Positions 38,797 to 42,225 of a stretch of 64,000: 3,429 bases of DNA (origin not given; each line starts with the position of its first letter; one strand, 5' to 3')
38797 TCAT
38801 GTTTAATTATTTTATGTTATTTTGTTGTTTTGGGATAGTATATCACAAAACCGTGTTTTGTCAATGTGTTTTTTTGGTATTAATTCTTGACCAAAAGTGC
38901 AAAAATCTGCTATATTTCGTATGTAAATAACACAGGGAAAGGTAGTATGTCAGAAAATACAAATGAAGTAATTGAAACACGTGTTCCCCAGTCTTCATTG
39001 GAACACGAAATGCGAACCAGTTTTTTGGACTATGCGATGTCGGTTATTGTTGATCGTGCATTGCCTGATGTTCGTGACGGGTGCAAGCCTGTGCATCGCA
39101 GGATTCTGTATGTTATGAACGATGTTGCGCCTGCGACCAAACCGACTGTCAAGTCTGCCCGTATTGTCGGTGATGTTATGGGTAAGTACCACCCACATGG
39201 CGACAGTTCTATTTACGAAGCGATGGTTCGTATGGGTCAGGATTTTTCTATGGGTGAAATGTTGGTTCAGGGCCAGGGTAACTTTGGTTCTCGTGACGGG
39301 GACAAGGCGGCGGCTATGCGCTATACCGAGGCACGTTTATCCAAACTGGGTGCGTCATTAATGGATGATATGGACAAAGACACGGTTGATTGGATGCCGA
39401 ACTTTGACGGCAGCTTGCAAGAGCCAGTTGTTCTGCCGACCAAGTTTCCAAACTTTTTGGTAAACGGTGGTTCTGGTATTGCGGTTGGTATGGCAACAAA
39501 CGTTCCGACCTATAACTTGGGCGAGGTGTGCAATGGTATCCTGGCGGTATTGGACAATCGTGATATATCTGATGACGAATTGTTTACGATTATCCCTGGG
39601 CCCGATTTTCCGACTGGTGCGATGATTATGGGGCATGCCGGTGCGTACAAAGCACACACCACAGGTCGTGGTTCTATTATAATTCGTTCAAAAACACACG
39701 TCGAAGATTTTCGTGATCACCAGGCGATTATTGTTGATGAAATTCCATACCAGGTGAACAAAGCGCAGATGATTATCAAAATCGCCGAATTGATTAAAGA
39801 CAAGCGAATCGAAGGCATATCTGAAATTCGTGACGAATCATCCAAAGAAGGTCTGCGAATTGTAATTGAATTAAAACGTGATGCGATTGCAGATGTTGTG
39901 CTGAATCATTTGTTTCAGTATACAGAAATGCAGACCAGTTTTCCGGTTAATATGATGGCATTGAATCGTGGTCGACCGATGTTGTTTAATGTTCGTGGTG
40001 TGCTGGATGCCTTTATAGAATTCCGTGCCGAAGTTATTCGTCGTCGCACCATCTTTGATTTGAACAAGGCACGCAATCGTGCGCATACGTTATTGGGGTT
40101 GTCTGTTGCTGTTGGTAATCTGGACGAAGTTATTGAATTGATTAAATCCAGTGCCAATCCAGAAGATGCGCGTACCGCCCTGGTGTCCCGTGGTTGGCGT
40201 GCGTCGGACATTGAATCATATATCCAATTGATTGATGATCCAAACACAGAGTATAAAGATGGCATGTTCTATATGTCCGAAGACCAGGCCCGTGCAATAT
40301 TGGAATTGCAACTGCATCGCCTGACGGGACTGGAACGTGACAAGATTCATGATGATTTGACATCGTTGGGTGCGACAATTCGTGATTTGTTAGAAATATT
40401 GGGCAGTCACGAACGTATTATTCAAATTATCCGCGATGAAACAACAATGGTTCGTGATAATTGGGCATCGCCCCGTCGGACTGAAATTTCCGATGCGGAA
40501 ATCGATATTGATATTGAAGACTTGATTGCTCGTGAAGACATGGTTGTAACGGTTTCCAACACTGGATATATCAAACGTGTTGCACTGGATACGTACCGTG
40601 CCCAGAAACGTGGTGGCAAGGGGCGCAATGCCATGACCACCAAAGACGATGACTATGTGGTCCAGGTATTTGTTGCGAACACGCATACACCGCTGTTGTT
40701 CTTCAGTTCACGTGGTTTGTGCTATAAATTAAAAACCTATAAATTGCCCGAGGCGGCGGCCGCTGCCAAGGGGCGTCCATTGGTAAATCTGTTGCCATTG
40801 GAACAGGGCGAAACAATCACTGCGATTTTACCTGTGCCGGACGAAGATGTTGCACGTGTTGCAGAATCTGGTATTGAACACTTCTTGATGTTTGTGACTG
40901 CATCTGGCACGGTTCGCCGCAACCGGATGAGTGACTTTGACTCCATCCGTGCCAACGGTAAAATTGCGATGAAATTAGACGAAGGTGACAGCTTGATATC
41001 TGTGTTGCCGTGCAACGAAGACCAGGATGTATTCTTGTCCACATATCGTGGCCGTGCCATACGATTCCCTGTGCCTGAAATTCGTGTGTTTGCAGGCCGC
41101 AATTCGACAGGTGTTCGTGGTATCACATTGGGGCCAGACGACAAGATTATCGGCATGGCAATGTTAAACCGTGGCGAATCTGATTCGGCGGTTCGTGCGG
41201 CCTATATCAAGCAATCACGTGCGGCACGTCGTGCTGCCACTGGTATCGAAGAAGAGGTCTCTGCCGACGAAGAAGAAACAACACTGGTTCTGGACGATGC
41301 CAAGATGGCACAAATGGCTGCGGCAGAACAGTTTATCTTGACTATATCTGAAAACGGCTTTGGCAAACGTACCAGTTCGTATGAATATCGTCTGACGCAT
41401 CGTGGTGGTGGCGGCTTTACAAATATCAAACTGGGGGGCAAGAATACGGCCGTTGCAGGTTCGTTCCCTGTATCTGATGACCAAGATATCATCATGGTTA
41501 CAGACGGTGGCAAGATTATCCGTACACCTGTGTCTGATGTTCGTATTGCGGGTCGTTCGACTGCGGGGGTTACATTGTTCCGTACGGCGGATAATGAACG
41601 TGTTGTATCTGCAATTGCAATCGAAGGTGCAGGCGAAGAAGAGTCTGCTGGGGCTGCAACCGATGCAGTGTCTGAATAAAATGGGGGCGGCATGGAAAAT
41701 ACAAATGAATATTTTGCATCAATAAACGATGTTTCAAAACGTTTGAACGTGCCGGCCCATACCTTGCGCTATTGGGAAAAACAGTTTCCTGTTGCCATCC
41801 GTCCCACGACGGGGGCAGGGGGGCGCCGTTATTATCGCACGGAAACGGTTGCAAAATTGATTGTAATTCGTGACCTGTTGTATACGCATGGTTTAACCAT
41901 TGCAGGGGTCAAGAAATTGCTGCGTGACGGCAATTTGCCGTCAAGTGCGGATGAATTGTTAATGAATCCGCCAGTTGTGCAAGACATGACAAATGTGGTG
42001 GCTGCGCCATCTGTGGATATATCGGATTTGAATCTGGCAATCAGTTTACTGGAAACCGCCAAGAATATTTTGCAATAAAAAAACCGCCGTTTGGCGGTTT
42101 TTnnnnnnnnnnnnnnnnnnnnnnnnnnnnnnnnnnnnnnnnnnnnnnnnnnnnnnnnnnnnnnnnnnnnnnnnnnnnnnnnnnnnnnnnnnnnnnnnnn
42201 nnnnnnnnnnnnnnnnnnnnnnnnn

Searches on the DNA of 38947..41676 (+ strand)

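Call 28: search_rna_families(sources=[L069, L063, L014, L083], threshold=evalue, max_evalue=5, show_alignments=4)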
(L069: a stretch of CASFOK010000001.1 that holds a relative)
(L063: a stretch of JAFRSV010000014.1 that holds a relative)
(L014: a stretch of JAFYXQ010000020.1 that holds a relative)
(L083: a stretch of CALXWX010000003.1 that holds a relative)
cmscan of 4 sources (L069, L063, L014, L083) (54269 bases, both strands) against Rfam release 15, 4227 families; matches with E-value up to 5: 19.
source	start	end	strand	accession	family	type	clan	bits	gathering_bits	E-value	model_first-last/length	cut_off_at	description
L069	5383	5454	-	RF00005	tRNA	Gene; tRNA;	CL00001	64.8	29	7.1e-12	1-71/71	no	tRNA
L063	6341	6412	-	RF00005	tRNA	Gene; tRNA;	CL00001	61.7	29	5e-11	1-71/71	no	tRNA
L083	6267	6338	-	RF00005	tRNA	Gene; tRNA;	CL00001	61.6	29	5.5e-11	1-71/71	no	tRNA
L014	1688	1759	-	RF00005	tRNA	Gene; tRNA;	CL00001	61.4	29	6.2e-11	1-71/71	no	tRNA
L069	8860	8930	-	RF00005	tRNA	Gene; tRNA;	CL00001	57.7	29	6.4e-10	1-71/71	no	tRNA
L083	7136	7206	-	RF00005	tRNA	Gene; tRNA;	CL00001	57.7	29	6.4e-10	1-71/71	no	tRNA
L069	5382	5454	+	RF04354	Plastid-ycf2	Cis-reg;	-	30.5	65.7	0.022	1-75/75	no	Plastid-ycf2 5UTR RNA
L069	354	432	+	RF00512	Leu_leader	Cis-reg; leader;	-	27.2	50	0.16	1-148/148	no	Leucine operon leader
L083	1012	1096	-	RF02343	ar9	Gene; sRNA;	-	27.2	45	2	1-149/149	no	Alphaproteobacterial sRNA ar9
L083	1080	1379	+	RF02625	WsnRNA46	Gene; sRNA;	-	27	65.3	0.29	1-151/151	no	Wolbachia sRNA 46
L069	357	424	-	RF01772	rnk_pseudo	Cis-reg; leader;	-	26.4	55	2.4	1-108/108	no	Pseudomonas rnk leader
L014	9367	9434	+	RF01859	Phe_leader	Cis-reg; leader;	-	26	55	3.9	1-125/125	no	Phenylalanine leader peptide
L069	5075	5138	-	RF02059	STnc50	Gene; sRNA;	-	25.7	55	4.2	1-84/84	no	Salmonella enterica sRNA STnc40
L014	1687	1759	+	RF04354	Plastid-ycf2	Cis-reg;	-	25.7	65.7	0.47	1-75/75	no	Plastid-ycf2 5UTR RNA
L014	1142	1230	-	RF02221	sRNA-Xcc1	Gene; sRNA;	-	25.3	53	4.1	1-87/87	no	sRNA-Xcc1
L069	404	470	-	RF01394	isrK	Gene; sRNA;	-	24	50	0.42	1-77/77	no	isrK Hfq binding RNA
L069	403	480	-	RF00512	Leu_leader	Cis-reg; leader;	-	23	50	2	1-148/148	no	Leucine operon leader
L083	9978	10021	-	RF00345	snoR1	Gene; snRNA; snoRNA; CD-box;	CL00066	21.9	49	3.7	1-93/93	no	Small nucleolar RNA snoR1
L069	12174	12235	+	RF00289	SNORND104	Gene; snRNA; snoRNA; CD-box;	CL00077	20.3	40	2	1-70/70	no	Small nucleolar RNA SNORD104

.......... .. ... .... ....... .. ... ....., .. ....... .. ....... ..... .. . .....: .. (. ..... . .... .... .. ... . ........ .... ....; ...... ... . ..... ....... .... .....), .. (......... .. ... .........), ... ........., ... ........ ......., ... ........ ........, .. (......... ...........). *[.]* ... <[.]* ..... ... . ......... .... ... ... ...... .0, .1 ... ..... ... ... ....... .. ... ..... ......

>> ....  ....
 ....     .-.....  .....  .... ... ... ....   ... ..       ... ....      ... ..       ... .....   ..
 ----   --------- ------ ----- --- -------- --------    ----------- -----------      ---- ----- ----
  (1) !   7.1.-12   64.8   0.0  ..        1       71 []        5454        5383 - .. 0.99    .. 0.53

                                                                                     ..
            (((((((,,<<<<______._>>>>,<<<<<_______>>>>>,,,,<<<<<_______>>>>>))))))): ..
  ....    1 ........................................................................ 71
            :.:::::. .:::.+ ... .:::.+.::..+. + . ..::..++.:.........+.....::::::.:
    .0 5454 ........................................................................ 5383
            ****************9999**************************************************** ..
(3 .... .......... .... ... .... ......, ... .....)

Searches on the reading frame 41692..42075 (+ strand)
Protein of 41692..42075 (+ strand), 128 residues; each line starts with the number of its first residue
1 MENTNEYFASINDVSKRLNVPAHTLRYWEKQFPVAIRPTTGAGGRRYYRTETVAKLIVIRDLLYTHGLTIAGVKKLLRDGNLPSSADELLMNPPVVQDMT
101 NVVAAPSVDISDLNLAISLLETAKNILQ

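Call 13: search_protein_families(library=pfam, proteins=[window:41692-42075:+], max_evalue=0.01)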
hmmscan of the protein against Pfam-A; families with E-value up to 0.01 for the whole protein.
window:41692-42075:+ (128 aa): 2 families
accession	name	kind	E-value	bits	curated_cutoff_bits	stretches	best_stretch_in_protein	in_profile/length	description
PF13411.12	MerR_1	-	6.7e-20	71.4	21.6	1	10-78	2-67/69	MerR HTH family regulatory protein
PF00376.29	MerR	-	2.2e-09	37.4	28.2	1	10-48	1-38/38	MerR family regulatory protein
